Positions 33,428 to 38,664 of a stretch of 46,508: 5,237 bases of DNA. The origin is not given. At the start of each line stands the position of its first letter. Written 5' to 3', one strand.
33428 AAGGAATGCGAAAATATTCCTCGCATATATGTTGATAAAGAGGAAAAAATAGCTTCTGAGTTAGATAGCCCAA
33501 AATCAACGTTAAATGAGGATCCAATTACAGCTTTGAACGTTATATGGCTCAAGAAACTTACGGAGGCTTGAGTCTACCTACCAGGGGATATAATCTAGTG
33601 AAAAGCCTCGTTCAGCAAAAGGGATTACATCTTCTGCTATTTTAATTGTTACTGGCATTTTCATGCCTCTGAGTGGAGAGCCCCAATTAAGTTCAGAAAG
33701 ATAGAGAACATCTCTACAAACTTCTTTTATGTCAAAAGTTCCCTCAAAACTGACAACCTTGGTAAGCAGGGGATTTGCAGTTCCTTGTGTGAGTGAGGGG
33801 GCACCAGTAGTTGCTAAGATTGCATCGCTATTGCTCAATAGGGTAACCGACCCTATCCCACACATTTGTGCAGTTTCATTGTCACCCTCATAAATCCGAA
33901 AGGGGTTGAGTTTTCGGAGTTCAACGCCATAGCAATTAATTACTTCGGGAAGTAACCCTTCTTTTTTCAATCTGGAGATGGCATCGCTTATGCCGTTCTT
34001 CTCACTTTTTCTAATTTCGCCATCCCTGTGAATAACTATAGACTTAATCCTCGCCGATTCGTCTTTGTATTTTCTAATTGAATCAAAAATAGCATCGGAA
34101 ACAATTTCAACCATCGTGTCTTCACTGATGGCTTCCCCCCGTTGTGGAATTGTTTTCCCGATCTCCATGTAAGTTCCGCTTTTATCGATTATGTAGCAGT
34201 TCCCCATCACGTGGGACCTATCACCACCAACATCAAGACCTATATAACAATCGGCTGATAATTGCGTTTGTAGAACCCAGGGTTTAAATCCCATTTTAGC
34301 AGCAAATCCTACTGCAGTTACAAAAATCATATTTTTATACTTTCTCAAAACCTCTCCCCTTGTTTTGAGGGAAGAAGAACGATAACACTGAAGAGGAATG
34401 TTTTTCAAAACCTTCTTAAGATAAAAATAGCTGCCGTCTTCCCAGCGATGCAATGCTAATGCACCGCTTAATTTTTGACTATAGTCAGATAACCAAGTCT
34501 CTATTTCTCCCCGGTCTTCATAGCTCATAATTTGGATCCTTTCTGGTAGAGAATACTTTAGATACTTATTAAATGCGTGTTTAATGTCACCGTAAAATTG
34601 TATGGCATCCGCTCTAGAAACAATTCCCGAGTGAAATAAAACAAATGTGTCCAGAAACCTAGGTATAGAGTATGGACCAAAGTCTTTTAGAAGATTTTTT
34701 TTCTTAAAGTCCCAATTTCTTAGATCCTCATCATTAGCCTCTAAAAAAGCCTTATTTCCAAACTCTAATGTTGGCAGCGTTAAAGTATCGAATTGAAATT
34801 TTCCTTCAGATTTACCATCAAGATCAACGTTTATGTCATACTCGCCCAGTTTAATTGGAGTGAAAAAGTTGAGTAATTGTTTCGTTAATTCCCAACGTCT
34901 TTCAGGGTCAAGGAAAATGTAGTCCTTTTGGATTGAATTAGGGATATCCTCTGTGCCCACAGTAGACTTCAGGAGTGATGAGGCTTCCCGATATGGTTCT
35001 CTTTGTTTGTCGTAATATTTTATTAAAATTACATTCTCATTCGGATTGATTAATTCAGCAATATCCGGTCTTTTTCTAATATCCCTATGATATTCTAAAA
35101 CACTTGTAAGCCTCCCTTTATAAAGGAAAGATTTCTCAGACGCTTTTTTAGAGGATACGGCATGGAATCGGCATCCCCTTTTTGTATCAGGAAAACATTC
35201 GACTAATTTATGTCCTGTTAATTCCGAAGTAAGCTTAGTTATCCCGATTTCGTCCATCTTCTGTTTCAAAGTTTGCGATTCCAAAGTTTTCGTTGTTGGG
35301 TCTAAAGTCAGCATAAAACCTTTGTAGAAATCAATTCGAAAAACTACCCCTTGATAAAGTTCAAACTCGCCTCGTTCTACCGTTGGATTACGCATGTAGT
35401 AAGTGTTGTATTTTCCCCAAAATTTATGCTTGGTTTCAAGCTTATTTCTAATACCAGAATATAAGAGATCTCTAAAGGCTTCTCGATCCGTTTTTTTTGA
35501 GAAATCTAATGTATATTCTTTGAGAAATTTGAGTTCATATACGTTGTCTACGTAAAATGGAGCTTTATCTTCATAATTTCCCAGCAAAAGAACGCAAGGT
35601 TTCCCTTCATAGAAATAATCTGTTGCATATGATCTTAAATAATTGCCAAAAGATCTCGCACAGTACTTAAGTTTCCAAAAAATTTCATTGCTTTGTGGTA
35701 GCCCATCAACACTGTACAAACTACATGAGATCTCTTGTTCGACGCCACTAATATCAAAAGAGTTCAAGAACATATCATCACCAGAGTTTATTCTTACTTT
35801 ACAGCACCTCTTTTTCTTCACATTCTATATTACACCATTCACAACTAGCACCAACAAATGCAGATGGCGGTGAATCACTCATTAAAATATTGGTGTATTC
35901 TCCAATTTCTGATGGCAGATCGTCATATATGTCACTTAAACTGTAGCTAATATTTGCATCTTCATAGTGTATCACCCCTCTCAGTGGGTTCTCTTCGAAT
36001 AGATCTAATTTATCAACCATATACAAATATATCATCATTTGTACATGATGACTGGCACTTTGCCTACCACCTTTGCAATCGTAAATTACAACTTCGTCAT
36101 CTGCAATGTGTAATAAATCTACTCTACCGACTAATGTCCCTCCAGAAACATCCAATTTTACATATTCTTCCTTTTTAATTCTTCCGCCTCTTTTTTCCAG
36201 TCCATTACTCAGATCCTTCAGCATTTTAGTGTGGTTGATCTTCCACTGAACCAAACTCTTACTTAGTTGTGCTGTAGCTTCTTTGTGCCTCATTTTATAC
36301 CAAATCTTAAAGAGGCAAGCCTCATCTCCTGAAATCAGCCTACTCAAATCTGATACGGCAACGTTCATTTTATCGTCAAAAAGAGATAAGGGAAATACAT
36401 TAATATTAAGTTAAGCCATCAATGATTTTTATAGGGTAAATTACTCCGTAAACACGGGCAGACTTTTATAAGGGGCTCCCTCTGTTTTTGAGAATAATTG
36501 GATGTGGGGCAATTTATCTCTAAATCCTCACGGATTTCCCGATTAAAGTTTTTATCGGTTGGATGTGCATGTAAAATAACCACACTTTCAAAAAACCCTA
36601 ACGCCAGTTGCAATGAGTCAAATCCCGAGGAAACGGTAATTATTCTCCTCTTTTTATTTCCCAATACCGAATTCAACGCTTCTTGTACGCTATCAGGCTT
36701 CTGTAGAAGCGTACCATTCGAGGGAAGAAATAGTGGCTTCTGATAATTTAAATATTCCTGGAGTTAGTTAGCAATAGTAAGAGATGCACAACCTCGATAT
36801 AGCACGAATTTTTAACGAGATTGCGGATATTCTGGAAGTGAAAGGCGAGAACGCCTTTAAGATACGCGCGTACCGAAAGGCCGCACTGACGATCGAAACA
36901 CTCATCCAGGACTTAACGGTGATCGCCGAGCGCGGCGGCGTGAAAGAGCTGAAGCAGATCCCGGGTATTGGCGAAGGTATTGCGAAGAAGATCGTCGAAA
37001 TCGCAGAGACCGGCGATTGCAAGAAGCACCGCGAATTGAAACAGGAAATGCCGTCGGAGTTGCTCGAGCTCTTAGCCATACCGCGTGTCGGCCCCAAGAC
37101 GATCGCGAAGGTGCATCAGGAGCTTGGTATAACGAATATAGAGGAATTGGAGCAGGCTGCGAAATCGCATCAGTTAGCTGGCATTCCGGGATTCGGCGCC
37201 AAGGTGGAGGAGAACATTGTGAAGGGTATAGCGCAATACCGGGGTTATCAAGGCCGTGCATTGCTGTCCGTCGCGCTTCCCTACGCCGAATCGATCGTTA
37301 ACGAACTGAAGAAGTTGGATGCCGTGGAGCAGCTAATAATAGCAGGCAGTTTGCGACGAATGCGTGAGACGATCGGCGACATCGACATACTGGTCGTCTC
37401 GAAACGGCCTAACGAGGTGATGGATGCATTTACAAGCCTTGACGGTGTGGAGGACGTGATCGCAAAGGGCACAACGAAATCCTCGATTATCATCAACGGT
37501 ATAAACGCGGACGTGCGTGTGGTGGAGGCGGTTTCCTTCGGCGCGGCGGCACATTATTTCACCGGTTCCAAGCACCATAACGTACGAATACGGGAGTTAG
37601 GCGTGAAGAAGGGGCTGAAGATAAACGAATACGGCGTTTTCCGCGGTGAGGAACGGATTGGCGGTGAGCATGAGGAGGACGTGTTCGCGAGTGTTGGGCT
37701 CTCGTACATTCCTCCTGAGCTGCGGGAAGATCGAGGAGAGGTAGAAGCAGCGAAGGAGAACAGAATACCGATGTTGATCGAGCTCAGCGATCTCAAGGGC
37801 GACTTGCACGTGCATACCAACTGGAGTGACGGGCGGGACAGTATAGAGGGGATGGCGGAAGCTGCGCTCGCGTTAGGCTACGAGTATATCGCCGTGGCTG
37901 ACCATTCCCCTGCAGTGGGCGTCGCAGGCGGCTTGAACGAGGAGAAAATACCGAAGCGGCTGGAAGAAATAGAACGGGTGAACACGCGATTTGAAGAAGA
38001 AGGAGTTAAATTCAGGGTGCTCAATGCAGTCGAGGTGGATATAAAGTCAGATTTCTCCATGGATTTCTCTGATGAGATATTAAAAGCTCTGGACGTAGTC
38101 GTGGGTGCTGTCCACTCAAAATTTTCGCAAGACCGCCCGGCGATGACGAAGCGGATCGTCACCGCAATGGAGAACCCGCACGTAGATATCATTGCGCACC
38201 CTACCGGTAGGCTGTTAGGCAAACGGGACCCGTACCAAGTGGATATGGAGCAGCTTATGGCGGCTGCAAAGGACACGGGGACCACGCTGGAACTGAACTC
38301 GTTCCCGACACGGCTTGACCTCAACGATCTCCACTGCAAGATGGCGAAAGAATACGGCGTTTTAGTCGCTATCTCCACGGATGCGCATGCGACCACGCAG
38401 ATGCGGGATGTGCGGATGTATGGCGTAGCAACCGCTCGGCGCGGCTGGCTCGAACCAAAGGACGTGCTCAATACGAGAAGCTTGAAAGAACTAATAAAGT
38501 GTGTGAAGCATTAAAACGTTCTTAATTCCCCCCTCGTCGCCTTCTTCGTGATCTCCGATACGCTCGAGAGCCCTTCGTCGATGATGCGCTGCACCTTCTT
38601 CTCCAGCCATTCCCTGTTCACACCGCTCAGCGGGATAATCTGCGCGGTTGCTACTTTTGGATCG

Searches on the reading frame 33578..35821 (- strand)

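Call 47: search_protein_families(library=pfam, proteins=[window:33578-35821:-], max_evalue=0.001)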
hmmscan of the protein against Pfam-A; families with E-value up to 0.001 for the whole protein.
window:33578-35821:- (747 aa): 1 family
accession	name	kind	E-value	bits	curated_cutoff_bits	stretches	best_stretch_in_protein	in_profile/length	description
PF02171.23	Piwi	-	2.5e-07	30.7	28.9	1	474-732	26-293/302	Piwi domain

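Call 81: search_protein_families(library=padloc, proteins=[window:33578-35821:-], max_evalue=0.001)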
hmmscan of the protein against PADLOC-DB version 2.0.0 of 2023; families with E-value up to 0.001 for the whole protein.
window:33578-35821:- (747 aa): 22 families
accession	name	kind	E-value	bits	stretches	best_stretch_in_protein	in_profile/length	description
PDLC02428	PprPIWI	-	6.8e-71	237.9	1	16-739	2-652/666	-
PDLC02382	pAgo_II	-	6.3e-60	201.5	2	514-733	545-762/782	Class II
PDLC02436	pAgo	-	4.9e-52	175.3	1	438-732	111-438/460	-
PDLC02383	pAgo_II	-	6.1e-41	138.3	1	105-732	83-744/767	Class II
PDLC02397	pAgo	-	1.5e-32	111.2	1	109-741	11-568/578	-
PDLC02386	pAgo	-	2.8e-32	110.1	2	464-739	429-685/697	-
PDLC02388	pAgo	-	3.5e-26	89.7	1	462-740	441-703/716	-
PDLC02389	pAgo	-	4.1e-21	73.1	1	462-731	457-713/733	-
PDLC02387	pAgo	-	2.6e-20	70.4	1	503-730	438-647/672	-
PDLC02391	pAgo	-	7.6e-19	65.4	2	465-732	460-720/742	-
PDLC02396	pAgo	-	1.1e-18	65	1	265-740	226-670/683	-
PDLC02378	pAgo_I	-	1.2e-12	45.4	1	580-732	328-472/493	Class I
PDLC02380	pAgo_II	-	7.1e-11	39.1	1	494-730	490-714/737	Class II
PDLC02376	pAgo_I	-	2.2e-10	38.3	1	475-732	183-434/455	Class I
PDLC02394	pAgo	-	8.1e-10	35.1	1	495-732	859-1094/1121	-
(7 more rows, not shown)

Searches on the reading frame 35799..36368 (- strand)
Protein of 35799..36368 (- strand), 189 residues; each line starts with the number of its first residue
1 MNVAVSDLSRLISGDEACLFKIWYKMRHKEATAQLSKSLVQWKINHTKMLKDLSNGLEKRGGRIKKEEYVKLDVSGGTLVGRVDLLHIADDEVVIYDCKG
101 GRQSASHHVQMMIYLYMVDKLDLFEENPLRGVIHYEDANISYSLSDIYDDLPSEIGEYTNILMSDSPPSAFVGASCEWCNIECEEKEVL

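Call 47: search_protein_families(library=pfam, proteins=[window:35799-36368:-], max_evalue=0.001)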
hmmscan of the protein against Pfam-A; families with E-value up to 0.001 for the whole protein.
window:35799-36368:- (189 aa): 2 families
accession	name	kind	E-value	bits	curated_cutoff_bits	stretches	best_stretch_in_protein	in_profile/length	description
PF12705.13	PDDEXK_1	-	5e-09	36.9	22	1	48-122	95-173/247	PD-(D/E)XK nuclease superfamily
PF01930.23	Cas_Cas4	-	6.8e-06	26.7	22.7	1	68-180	47-153/160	Domain of unknown function DUF83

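Call 81: search_protein_families(library=padloc, proteins=[window:35799-36368:-], max_evalue=0.001)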
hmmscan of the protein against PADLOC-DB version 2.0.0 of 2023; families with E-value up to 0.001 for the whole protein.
window:35799-36368:- (189 aa): 7 families
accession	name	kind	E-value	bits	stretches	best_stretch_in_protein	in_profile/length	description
PDLC01447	Cas4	-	1.3e-09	36.8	1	3-180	5-152/161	"CAS-I,CAS-II,CAS-III,CAS-IV,CAS-V,CAS-VI; acquisition_associated"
PDLC00943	Cas4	-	3.8e-09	34.7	1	21-180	15-173/180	CRISPR-associated protein Cas4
PDLC01250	Cas4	-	6.8e-08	31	1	21-180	15-162/168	"CAS-I,CAS-II,CAS-III,CAS-IV,CAS-V,CAS-VI; acquisition_associated"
PDLC00944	Cas4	-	1.5e-07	29.7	1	44-121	33-112/177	Cas4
PDLC01611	Cas4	-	1.7e-06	26.4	1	58-180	44-151/158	"CAS-I,CAS-II,CAS-III,CAS-IV,CAS-V,CAS-VI; acquisition_associated"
PDLC02085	Cas4a2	-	0.00022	19.6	1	64-180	46-156/166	-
PDLC00059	DruK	-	0.00066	16.9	1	51-118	100-170/326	PD-(D/E)XK nuclease superfamily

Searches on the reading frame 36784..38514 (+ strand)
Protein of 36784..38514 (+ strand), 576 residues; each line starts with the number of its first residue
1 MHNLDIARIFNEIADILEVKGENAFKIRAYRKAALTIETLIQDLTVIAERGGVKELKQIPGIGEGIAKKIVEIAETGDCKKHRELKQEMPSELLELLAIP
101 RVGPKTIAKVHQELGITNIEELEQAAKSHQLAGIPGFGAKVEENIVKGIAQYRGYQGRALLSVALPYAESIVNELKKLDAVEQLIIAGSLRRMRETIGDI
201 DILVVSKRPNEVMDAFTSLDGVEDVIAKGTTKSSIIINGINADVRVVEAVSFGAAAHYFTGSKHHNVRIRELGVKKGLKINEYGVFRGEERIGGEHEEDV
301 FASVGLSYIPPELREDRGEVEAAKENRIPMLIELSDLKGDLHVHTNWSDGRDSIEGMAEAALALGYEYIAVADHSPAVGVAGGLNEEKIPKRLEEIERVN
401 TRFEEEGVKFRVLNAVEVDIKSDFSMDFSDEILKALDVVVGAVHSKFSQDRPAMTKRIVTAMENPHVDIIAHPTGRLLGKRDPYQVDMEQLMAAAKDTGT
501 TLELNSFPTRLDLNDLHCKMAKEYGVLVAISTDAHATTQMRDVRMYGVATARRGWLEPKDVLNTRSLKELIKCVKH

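Call 47: search_protein_families(library=pfam, proteins=[window:36784-38514:+], max_evalue=0.001)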
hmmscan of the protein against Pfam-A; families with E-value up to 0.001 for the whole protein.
window:36784-38514:+ (576 aa): 9 families
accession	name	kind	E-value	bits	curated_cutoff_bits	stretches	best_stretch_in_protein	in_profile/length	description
PF14716.13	HHH_8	-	2.5e-25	89.1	30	1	1-78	1-72/73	Helix-hairpin-helix domain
PF14791.11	DNA_pol_B_thumb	-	5.9e-22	77.7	25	1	255-315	1-63/63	DNA polymerase beta thumb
PF14520.12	HHH_5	-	8.7e-14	52.2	27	1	94-149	2-55/57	Helix-hairpin-helix domain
PF02811.25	PHP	-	6.3e-10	40.1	26.4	1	340-505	1-162/164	PHP domain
PF11731.14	Cdd1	-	1.2e-06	29.1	25.5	0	52-96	4-44/86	Pathogenicity locus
PF12836.13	HHH_3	-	4.6e-06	27.1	27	0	53-111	13-61/65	Helix-hairpin-helix motif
PF14792.12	DNA_pol_B_palm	-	1.2e-05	25.9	25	1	169-212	12-55/113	DNA polymerase beta palm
PF12826.13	HHH_2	-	6e-05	23.6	27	0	96-146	5-52/64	Helix-hairpin-helix motif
PF00633.29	HHH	-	0.00046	20.3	24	0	53-73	10-30/30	Helix-hairpin-helix motif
